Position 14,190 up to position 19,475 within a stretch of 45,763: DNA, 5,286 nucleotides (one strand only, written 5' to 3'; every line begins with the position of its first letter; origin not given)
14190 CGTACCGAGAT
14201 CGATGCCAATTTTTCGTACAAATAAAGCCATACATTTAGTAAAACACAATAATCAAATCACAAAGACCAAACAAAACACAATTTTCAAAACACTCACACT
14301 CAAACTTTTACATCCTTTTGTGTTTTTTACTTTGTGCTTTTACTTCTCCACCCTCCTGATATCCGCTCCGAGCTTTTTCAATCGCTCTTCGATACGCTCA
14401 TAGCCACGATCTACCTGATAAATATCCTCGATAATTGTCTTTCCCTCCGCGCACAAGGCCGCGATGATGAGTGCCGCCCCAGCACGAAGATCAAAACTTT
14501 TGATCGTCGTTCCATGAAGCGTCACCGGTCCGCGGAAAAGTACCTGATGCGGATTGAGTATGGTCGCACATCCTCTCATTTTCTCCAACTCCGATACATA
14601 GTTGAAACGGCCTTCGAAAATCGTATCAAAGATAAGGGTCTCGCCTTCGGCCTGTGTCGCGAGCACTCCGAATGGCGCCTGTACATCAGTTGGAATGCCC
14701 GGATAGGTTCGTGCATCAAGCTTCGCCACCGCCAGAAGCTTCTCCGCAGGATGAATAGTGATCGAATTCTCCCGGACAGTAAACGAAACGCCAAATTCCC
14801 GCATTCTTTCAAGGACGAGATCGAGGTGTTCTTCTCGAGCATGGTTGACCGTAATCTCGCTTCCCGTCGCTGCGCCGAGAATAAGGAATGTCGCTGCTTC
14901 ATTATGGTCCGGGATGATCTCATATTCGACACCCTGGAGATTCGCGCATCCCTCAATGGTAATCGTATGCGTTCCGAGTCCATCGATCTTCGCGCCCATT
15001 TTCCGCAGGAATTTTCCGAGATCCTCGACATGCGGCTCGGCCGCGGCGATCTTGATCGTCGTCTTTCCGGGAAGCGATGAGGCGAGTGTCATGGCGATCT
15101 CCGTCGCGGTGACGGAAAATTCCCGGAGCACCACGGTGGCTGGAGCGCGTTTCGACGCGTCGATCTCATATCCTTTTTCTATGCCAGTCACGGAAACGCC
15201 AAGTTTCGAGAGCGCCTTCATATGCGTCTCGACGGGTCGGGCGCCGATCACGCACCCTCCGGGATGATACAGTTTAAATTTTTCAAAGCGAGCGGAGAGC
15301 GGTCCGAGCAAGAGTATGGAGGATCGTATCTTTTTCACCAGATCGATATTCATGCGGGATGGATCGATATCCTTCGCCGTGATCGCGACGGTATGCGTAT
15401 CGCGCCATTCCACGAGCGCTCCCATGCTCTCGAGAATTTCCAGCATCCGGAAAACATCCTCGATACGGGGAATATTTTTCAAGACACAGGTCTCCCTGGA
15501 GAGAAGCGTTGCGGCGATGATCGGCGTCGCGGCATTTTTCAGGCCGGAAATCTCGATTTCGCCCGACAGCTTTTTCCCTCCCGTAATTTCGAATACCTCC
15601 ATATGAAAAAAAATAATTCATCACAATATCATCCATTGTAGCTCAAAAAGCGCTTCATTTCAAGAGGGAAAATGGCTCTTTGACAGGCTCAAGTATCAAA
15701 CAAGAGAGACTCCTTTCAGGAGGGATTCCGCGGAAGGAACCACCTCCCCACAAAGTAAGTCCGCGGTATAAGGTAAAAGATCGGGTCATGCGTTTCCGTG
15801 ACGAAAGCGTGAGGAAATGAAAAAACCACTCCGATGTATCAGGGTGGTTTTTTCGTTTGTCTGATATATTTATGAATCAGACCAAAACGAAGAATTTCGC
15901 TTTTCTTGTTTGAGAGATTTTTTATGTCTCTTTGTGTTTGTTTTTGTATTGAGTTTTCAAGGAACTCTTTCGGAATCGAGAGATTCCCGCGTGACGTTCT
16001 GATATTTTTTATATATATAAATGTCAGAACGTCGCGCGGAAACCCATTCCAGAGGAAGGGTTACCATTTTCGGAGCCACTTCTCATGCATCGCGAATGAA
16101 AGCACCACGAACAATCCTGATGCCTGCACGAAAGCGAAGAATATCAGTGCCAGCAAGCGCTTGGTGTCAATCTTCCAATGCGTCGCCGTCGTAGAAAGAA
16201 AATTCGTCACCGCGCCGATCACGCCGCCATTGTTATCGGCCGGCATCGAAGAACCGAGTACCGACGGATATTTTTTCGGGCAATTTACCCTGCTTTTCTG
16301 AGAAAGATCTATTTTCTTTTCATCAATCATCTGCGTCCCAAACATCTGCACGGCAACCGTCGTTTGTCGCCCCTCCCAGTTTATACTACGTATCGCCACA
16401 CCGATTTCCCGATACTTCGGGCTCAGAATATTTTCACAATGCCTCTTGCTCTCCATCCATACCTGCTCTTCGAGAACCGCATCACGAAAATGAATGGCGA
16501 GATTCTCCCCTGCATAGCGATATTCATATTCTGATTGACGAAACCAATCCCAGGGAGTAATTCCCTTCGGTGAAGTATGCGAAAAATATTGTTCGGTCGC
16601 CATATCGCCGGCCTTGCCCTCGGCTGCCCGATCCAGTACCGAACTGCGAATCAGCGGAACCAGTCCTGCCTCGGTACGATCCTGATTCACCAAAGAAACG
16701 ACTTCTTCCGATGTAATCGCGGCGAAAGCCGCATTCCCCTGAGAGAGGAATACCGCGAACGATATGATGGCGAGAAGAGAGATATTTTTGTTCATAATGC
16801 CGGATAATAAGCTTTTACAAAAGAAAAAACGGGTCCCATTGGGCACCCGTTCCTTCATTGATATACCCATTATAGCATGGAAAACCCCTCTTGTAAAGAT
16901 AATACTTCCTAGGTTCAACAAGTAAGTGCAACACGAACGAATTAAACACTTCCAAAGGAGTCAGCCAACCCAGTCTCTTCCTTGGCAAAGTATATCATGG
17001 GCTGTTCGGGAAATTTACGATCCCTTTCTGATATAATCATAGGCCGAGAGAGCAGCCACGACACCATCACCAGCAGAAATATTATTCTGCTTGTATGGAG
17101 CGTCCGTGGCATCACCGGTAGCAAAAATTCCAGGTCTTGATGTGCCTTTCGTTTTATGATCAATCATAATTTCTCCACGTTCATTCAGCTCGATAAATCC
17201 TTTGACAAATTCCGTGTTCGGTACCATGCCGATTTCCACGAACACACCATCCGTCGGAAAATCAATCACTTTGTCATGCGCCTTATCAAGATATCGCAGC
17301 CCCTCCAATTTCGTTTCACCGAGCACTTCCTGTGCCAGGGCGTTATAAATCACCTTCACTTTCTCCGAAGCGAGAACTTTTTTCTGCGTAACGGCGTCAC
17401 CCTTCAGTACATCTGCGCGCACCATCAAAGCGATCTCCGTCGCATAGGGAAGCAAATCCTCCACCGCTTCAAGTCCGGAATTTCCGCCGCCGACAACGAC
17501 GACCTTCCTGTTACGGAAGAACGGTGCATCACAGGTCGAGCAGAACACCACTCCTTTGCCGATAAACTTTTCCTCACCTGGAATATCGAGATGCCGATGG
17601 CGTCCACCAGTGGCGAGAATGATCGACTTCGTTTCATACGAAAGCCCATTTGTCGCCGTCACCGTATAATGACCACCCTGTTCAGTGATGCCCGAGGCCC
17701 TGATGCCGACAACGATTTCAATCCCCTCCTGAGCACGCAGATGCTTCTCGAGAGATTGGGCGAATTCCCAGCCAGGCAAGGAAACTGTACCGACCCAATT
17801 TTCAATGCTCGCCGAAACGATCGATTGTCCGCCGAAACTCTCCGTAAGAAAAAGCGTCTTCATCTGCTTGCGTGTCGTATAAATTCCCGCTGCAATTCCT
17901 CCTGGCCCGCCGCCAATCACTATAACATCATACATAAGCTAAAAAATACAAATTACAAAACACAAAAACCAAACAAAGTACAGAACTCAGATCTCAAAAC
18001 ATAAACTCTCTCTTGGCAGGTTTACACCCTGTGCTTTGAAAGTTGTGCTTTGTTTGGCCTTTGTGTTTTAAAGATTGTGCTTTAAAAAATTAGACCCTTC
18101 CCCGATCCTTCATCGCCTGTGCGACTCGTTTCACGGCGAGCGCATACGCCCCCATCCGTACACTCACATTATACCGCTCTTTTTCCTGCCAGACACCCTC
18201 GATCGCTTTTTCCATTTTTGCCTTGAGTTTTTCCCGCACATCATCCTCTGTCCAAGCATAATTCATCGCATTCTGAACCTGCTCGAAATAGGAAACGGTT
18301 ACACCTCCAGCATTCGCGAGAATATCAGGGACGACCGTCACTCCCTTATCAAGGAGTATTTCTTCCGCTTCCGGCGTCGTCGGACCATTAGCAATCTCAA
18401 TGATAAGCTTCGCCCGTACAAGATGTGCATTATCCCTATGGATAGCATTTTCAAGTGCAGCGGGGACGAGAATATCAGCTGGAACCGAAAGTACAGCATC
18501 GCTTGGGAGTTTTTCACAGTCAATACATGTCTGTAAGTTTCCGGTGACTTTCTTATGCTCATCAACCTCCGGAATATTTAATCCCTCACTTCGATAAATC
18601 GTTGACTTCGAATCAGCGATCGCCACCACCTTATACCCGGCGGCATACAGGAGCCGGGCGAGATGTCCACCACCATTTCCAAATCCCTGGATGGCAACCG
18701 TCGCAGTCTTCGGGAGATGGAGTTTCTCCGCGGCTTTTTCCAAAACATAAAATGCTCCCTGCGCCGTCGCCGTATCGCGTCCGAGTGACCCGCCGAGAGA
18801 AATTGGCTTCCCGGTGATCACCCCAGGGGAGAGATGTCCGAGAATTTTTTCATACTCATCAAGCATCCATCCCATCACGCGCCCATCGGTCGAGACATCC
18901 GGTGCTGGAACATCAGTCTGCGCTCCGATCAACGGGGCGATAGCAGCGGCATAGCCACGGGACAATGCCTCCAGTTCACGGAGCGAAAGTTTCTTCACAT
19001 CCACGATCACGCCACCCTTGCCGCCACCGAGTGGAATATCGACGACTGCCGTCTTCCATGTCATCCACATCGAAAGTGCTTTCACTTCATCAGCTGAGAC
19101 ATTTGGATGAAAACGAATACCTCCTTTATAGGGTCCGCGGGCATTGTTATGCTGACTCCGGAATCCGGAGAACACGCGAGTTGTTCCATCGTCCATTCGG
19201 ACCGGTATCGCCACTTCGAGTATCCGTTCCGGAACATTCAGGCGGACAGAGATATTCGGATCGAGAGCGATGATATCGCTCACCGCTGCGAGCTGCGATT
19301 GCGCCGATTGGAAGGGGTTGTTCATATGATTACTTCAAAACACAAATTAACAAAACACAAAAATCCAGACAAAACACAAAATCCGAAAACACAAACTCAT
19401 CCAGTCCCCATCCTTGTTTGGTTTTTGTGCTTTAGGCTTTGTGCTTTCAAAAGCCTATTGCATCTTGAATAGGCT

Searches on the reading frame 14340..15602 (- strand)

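Call 70: search_protein_families(library=pfam, proteins=[window:14340-15602:-], max_evalue=0.00001)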
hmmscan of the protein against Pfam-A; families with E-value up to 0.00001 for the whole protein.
window:14340-15602:- (420 aa): 1 family
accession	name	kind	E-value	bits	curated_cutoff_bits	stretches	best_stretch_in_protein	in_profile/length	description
PF00275.25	EPSP_synthase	-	1.3e-78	265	22.8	1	7-408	2-417/417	EPSP synthase (3-phosphoshikimate 1-carboxyvinyltransferase)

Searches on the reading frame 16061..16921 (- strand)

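Call 71: search_protein_families(library=pfam, proteins=[window:16061-16921:-], max_evalue=0.00001)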
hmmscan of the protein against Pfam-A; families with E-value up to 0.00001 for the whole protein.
window:16061-16921:- (286 aa): 1 family
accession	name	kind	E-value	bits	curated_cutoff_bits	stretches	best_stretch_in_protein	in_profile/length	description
PF00188.32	CAP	-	6.7e-12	46.7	21.1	1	76-184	2-108/117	Cysteine-rich secretory protein family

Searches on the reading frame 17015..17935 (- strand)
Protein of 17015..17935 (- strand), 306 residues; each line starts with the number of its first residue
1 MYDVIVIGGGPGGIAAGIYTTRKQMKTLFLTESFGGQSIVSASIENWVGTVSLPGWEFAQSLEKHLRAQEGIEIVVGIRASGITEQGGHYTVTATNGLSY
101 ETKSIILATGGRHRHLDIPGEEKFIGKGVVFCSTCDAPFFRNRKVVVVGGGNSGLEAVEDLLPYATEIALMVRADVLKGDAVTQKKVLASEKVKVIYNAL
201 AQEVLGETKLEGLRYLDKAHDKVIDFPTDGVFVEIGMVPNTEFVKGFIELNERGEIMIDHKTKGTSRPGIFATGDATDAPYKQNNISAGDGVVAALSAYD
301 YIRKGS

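Call 71: search_protein_families(library=pfam, proteins=[window:17015-17935:-], max_evalue=0.00001)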
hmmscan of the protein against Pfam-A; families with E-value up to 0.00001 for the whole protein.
window:17015-17935:- (306 aa): 5 families
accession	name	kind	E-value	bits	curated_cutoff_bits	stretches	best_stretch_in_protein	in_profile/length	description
PF07992.20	Pyr_redox_2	-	1.3e-39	136.8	26.1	1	2-277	1-277/291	Pyridine nucleotide-disulphide oxidoreductase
PF13738.12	Pyr_redox_3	-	4.1e-23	82.5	30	1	69-274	93-305/305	Pyridine nucleotide-disulphide oxidoreductase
PF00070.33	Pyr_redox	-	1.1e-09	39.1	22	1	144-209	1-71/82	Pyridine nucleotide-disulphide oxidoreductase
PF03486.20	HI0933_like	-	1.7e-06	28.1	50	0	3-30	2-29/244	HI0933-like protein Rossmann domain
PF01134.28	GIDA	-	2.5e-06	27.3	22.1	0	3-34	1-32/391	Glucose inhibited division protein A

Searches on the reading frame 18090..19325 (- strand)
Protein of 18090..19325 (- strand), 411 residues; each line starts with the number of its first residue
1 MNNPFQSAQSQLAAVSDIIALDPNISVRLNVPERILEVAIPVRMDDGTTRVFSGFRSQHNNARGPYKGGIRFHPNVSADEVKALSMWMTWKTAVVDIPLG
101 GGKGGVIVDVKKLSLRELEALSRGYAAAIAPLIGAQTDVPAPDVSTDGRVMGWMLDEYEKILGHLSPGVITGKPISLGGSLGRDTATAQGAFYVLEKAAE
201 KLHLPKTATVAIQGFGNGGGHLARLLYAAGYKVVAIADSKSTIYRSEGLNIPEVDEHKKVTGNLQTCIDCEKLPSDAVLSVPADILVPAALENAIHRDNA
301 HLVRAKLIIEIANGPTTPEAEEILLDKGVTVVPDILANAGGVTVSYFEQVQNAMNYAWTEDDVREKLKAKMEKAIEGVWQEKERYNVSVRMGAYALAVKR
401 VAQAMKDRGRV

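Call 71: search_protein_families(library=pfam, proteins=[window:18090-19325:-], max_evalue=0.00001)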
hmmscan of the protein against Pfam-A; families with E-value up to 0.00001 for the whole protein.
window:18090-19325:- (411 aa): 2 families
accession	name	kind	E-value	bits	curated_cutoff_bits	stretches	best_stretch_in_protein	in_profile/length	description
PF00208.27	ELFV_dehydrog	-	2.1e-78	263.8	23.4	1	178-409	1-241/241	Glutamate/Leucine/Phenylalanine/Valine dehydrogenase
PF02812.23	ELFV_dehydrog_N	-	4.6e-56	188.5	25.3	1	32-160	1-129/129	Glu/Leu/Phe/Val dehydrogenase, dimerisation domain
